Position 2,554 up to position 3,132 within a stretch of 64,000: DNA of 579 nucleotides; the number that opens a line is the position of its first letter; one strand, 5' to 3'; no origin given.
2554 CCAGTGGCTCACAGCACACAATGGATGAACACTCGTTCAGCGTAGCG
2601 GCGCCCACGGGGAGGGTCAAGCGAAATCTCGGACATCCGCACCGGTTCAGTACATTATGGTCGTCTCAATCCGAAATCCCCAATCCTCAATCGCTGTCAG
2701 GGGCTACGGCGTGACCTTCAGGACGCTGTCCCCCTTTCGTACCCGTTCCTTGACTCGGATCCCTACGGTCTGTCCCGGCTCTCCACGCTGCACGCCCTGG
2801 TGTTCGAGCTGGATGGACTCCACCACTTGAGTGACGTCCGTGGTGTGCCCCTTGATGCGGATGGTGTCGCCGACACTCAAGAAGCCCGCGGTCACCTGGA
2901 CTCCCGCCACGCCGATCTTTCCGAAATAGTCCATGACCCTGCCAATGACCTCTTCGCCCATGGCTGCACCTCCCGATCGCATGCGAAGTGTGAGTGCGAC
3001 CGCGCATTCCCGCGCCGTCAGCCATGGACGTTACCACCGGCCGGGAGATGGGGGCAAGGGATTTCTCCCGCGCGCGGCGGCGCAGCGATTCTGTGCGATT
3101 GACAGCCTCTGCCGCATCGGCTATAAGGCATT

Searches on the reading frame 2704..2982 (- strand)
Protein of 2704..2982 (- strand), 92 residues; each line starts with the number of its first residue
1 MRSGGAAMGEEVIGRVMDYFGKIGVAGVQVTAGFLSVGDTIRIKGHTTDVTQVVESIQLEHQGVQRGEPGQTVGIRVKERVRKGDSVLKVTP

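Call 57: search_protein_families(library=pfam, proteins=[window:2704-2982:-], max_evalue=0.00001)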
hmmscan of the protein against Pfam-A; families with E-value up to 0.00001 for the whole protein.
window:2704-2982:- (92 aa): 1 family
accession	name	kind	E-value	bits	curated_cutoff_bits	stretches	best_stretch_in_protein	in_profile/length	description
PF03144.31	GTP_EFTU_D2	-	1.3e-06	29.1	30.3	1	25-78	3-59/73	Elongation factor Tu domain 2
